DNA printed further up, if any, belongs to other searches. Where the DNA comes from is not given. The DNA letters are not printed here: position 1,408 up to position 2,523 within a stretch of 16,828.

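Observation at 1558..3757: Compact four-gene membrane cytochrome module: two unassignable mini-proteins, an anchored heptahaem cytochrome c and a cytochrome b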

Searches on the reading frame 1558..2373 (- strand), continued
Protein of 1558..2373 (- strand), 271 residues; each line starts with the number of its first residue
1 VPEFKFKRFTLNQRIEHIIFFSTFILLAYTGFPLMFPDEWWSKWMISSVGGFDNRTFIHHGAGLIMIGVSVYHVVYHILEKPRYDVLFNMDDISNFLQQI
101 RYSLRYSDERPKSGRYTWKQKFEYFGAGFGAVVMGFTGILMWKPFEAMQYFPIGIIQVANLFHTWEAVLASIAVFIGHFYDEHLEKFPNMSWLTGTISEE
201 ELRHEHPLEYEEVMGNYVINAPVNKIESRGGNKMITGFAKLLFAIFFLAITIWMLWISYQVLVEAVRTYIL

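Call 40: find_homologous_proteins(query=window:1558-2373:-, max_evalue=0.001)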
Query window:1558-2373:- (271 aa): 165 proteins with E <= 0.001 among 733 candidates; the best 120 are listed.
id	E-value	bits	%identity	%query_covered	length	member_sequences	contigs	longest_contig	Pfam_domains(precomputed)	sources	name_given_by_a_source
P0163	2.2e-181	620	99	100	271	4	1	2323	PF01292.27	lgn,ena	-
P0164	7.0e-161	553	89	100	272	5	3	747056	PF01292.27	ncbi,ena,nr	ncbi:MAG: cytochrome b/b6 domain-containing protein [Candidatus Methanoperedens sp.]|nr:cytochrome b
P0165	8.0e-160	549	88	100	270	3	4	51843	PF01292.27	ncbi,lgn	-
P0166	2.0e-159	548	86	100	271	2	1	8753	PF01292.27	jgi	jgi:formate dehydrogenase subunit gamma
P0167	1.1e-146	506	78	99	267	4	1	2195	PF01292.27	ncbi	-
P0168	1.1e-142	493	78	100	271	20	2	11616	PF01292.27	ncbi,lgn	-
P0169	1.6e-141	489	78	100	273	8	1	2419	PF14358.12,PF01292.27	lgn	-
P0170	2.4e-141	488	75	100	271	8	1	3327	PF14358.12,PF01292.27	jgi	-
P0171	3.5e-141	488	75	100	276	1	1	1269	PF14358.12,PF01292.27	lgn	-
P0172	2.0e-140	485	76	100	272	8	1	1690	PF01292.27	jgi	jgi:formate dehydrogenase gamma subunit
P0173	2.2e-140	485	75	100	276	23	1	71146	PF14358.12,PF01292.27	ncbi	-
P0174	5.6e-140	484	78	100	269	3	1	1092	PF01292.27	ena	-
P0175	9.6e-140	483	75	100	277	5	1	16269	PF01292.27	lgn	-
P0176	1.0e-139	483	75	100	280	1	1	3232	PF01292.27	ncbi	-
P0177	6.8e-139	480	75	100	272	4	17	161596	PF01292.27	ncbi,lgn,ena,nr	ncbi:MAG: cytochrome b/b6 domain-containing protein [Candidatus Methanoperedens sp.]|nr:cytochrome b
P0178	9.2e-139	480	74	100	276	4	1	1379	PF01292.27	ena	-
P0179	1.0e-138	480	75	100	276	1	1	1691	PF14358.12,PF01292.27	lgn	-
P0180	1.9e-138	479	75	100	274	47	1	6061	PF01292.27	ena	-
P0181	2.2e-138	479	74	100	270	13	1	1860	PF01292.27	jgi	jgi:formate dehydrogenase subunit gamma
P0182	3.0e-138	478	74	100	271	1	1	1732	PF01292.27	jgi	-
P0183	7.2e-138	477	74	100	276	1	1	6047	PF01292.27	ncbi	-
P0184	9.5e-138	477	74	100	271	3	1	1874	PF01292.27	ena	-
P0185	1.2e-137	476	77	100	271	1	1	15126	PF01292.27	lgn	-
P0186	2.6e-137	475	74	100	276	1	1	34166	PF01292.27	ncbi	-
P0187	7.0e-137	474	74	100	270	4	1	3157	PF01292.27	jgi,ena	-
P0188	7.2e-137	474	73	100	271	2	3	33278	PF01292.27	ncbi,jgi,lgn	jgi:formate dehydrogenase subunit gamma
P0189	1.3e-136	473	75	100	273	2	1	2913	PF01292.27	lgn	-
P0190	1.2e-135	470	72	100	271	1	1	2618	PF14358.12,PF01292.27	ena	-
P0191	2.7e-135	469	73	100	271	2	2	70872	PF01292.27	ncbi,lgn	-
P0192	2.7e-135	469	73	100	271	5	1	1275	PF01292.27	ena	-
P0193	5.9e-135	467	73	100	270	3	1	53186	PF01292.27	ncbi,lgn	-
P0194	6.9e-135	467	73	100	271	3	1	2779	PF01292.27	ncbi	-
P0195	8.8e-135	467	74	99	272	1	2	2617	PF01292.27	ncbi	-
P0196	8.9e-135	467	72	100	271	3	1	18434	PF14358.12,PF01292.27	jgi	-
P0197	9.7e-135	467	73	100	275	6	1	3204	PF01292.27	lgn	-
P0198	2.4e-134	465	72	100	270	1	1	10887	PF01292.27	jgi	-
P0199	4.3e-134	465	72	100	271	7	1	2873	PF14358.12,PF01292.27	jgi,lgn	jgi:formate dehydrogenase gamma subunit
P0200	4.8e-134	464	72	100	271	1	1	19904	PF01292.27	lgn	-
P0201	5.2e-134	464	72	100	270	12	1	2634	PF01292.27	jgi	jgi:formate dehydrogenase gamma subunit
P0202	1.1e-133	463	75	100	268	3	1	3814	PF01292.27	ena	-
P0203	2.1e-133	462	72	100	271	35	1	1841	PF14358.12,PF01292.27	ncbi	-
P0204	1.6e-132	460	73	100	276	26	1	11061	PF01292.27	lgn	-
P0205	2.1e-132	459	69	100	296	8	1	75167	PF01292.27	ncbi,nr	ncbi:Prokaryotic cytochrome b561 [uncultured archaeon]|nr:Prokaryotic cytochrome b561 [uncultured ar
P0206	2.4e-132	459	72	100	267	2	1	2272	PF01292.27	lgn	-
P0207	4.0e-132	458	72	100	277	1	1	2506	PF01292.27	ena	-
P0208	7.0e-132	457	71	100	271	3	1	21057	PF01292.27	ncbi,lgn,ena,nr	ncbi:MAG: cytochrome b/b6 domain-containing protein [Euryarchaeota archaeon]|nr:cytochrome b/b6 doma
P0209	8.9e-132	457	72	100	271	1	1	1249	PF01292.27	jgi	-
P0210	1.0e-131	457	71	99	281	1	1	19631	PF01292.27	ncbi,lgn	-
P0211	2.2e-131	456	72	100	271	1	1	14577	PF01292.27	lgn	-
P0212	6.6e-131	454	71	100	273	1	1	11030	PF14358.12,PF01292.27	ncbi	-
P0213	7.5e-131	454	71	100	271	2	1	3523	PF01292.27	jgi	-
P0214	1.4e-130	453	70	100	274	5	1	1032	PF01292.27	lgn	-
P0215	1.9e-130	453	71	100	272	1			PF01292.27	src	-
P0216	6.1e-130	451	73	100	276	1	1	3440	PF01292.27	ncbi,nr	ncbi:Prokaryotic cytochrome b561 [uncultured archaeon]|nr:Prokaryotic cytochrome b561 [uncultured ar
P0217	6.0e-129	448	71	100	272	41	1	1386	PF01292.27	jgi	jgi:formate dehydrogenase gamma subunit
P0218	7.6e-129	447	71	100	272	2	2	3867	PF01292.27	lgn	-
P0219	9.6e-129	447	72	99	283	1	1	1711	PF01292.27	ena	-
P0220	2.4e-128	446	69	100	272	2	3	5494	PF14358.12,PF01292.27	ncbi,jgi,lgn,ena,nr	ncbi:MAG: cytochrome b/b6 domain-containing protein [Euryarchaeota archaeon]|nr:cytochrome b/b6 doma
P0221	3.3e-128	445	71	99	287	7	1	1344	PF01292.27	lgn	-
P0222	1.2e-127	443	71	99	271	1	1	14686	PF01292.27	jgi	jgi:formate dehydrogenase subunit gamma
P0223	2.3e-127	443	72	98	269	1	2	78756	PF14358.12,PF01292.27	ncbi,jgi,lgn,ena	jgi:cytochrome b subunit of formate dehydrogenase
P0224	2.9e-127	442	70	99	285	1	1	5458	PF01292.27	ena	-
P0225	3.2e-127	442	69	100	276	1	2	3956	PF14358.12,PF01292.27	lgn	-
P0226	4.0e-127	442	67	100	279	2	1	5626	PF14358.12,PF01292.27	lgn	-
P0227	4.0e-127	442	69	100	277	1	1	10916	PF14358.12,PF01292.27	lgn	-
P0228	1.8e-126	440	70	99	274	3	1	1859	PF01292.27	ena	-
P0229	1.8e-126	440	69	100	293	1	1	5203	PF01292.27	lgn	-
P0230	2.1e-126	439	69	99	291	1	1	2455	PF01292.27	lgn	-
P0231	4.0e-126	439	70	99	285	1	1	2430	PF01292.27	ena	-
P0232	4.5e-126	438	68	100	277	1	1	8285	PF01292.27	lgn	-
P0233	4.9e-126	438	69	100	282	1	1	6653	PF14358.12,PF01292.27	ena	-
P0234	9.7e-126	437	70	99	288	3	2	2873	PF01292.27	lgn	-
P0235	1.5e-125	437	68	100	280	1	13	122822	PF01292.27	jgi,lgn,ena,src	-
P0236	1.7e-125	436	70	99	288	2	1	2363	PF01292.27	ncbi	-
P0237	2.0e-125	436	69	100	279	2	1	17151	PF01292.27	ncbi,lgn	-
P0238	2.2e-125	436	68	100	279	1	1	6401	PF01292.27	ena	-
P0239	2.3e-125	436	70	99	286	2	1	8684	PF01292.27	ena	-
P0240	3.3e-125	436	70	99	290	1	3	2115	PF01292.27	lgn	-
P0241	5.2e-125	435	69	100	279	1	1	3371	PF01292.27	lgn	-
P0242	7.1e-125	434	68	100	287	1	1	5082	PF01292.27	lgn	-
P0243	7.8e-125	434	70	99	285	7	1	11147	PF01292.27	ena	-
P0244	2.1e-124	433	69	100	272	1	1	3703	PF01292.27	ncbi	-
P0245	1.4e-123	430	68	99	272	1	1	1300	PF01292.27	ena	-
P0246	2.7e-123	429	72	93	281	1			PF01292.27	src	-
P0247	5.6e-123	428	67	100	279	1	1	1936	PF01292.27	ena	-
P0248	9.9e-123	427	68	99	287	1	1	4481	PF01292.27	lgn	-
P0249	1.4e-122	427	66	100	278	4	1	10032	PF01292.27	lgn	-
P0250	2.0e-122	426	67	100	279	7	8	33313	PF01292.27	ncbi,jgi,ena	jgi:cytochrome b subunit of formate dehydrogenase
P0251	2.1e-122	426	68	99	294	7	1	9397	PF01292.27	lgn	-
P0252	2.6e-122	426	68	100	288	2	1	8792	PF01292.27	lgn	-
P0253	3.3e-122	426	67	100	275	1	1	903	PF01292.27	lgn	-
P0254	4.0e-122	425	67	100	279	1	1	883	PF01292.27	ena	-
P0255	5.9e-122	425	68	99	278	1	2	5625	PF01292.27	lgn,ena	-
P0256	1.0e-121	424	70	94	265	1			PF01292.27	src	-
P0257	1.1e-121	424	67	100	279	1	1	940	PF01292.27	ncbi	-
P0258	1.7e-121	423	66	100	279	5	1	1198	PF01292.27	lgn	-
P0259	2.7e-121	423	66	100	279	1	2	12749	PF01292.27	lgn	-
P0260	3.2e-120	419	64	100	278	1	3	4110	PF01292.27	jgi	jgi:formate dehydrogenase subunit gamma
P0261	1.0e-119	417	66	99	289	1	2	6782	PF01292.27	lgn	-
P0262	1.7e-119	417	66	100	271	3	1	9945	PF01292.27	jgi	jgi:formate dehydrogenase subunit gamma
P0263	5.2e-115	402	76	81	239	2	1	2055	PF01292.27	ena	-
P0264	9.1e-115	401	72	87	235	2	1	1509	PF01292.27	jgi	-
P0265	1.4e-113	397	75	84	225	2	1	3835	PF01292.27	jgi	-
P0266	6.7e-112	392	76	84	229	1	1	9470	PF01292.27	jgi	jgi:cytochrome b subunit of formate dehydrogenase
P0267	2.0e-111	390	75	79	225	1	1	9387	PF14358.12,PF01292.27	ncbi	-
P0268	6.0e-111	389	74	80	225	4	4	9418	PF01292.27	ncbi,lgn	-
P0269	1.6e-110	387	72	84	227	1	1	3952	PF01292.27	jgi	jgi:formate dehydrogenase subunit gamma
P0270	1.3e-109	384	63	90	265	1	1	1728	PF01292.27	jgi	jgi:cytochrome b subunit of formate dehydrogenase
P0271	5.4e-109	382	73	79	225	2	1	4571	PF14358.12,PF01292.27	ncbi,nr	ncbi:MAG: cytochrome b/b6 domain-containing protein [Candidatus Methanoperedens sp.]|nr:cytochrome b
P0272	4.1e-108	379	73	79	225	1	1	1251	PF14358.12,PF01292.27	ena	-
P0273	2.6e-104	367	70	84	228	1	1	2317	PF01292.27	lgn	-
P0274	3.1e-101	357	71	77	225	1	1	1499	PF01292.27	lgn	-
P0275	2.0e-97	344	68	84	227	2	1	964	PF01292.27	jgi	jgi:cytochrome b subunit of formate dehydrogenase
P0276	2.8e-97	344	70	76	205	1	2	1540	PF01292.27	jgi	jgi:formate dehydrogenase subunit gamma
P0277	4.4e-94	333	68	76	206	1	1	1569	PF01292.27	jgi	-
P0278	6.5e-93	330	58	100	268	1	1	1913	PF14358.12,PF01292.27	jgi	-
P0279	8.6e-93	329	70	76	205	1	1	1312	PF01292.27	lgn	-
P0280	6.3e-92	326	60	84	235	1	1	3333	PF01292.27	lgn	-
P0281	2.8e-81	291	72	67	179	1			PF01292.27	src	-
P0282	1.4e-77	279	69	66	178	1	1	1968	PF01292.27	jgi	-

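Call 44: predict_structure(alignment_id=A3)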
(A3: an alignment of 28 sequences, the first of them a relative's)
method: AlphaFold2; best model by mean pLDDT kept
length: 480 residues; sequences in the alignment: 28
mean_pLDDT: 62.4   pTM: 0.36
mean pLDDT of the five models: 62.4, 61.0, 60.7, 60.3, 56.8
residues with pLDDT >= 90: 38; 70-90: 156; 50-70: 129; < 50: 157
segments of 3 or more residues with pLDDT < 50: 1-9, 39-64, 184-228, 235-247, 262-265, 290-334, 355-364
pLDDT, mean of each block of 10 residues (from residue 1): 32 69 75 54 31 42 54 66 89 79 90 89 86 88 78 88 91 82 49 38 32 38 45 45 43 57 57 59 52 43 33 32 37 54 62 49 54 78 86 88 77 85 63 58 78 81 64 76
secondary structure, 60 per line:
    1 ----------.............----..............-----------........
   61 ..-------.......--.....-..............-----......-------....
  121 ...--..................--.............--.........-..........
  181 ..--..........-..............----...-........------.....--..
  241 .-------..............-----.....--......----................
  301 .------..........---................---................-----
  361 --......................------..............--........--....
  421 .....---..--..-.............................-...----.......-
elements in order: H11-23 H28-41 H53-62 H70-76 H79-83 H85-98 E104-109 E117-123 H126-143 E149-158 E161-169 H171-182 H185-194 H196-209 E214-216 H218-225 E232-236 H249-262 E268-272 E275-280 H285-301 H308-317 H321-336 H340-355 H363-384 H391-404 E407-414 E417-425 H436-457 E458-464 E473-479

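Call 47: fold_search(model_id=the predicted structure, library=pdb)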
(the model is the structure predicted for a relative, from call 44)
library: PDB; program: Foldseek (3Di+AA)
matches with E <= 10: 900; with E <= 0.001: 15
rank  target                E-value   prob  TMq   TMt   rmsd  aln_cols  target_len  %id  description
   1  6aq3_E                9.2e-05  1.00  0.21  0.47   6.3       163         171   18  Crystal structure of a trafficking protein particle complex subunit 3 from Naegleria fowleri covalently bound to palmi (released 2017-08-30)
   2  6aq3_C                1.3e-04  1.00  0.22  0.49   6.1       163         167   16  Crystal structure of a trafficking protein particle complex subunit 3 from Naegleria fowleri covalently bound to palmi (released 2017-08-30)
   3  6aq3_A                1.6e-04  1.00  0.21  0.49   6.1       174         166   17  Crystal structure of a trafficking protein particle complex subunit 3 from Naegleria fowleri covalently bound to palmi (released 2017-08-30)
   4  7b6d_G                2.3e-04  1.00  0.22  0.50   6.0       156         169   11  Drosophila melanogaster TRAPPCore (C1, C2, C2L, C3a/b, C4, C5, C6 subunits) (released 2021-06-09)
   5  7mwr_B                2.4e-04  0.99  0.13  0.22  17.1       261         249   12  Structure of De Novo designed beta sheet heterodimer LHD101A53/B4 (released 2022-01-19)
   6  6aq3_F                3.3e-04  1.00  0.18  0.43  11.4       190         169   14  Crystal structure of a trafficking protein particle complex subunit 3 from Naegleria fowleri covalently bound to palmi (released 2017-08-30)
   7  4u9b                  3.4e-04  1.00  0.19  0.40   8.9       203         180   14  Crystal structure of an H-NOX protein from S. oneidensis in the Fe(II)NO ligation state (released 2014-10-01)
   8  7b6d_A                3.6e-04  1.00  0.21  0.49   6.3       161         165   17  Drosophila melanogaster TRAPPCore (C1, C2, C2L, C3a/b, C4, C5, C6 subunits) (released 2021-06-09)
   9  2j3w_E                4.4e-04  1.00  0.21  0.49   6.1       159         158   14  The crystal structure of the bet3-trs31-sedlin complex. (released 2006-11-27)
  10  4u99_A                4.6e-04  1.00  0.18  0.38   9.5       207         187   14  Crystal structure of an H-NOX protein from S. oneidensis in the Fe(II) ligation state, Q154A/Q155A/K156A mutant (released 2014-10-01)
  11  6aq3_B                6.6e-04  1.00  0.20  0.44   6.7       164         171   19  Crystal structure of a trafficking protein particle complex subunit 3 from Naegleria fowleri covalently bound to palmi (released 2017-08-30)
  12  6aq3_D                7.7e-04  1.00  0.18  0.42  11.4       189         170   13  Crystal structure of a trafficking protein particle complex subunit 3 from Naegleria fowleri covalently bound to palmi (released 2017-08-30)
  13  7u05_F                8.1e-04  1.00  0.21  0.45   8.0       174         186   12  Structure of the yeast TRAPPII-Rab11/Ypt32 complex in the closed/closed state (composite structure) (released 2022-04-27)
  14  4u99_B                8.1e-04  1.00  0.20  0.43   8.9       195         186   15  Crystal structure of an H-NOX protein from S. oneidensis in the Fe(II) ligation state, Q154A/Q155A/K156A mutant (released 2014-10-01)
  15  3aj2_B                8.9e-04  1.00  0.19  0.43   6.0       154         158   14  The structure of AxCeSD octamer (C-terminal HIS-tag) from Acetobacter xylinum (released 2010-10-06)
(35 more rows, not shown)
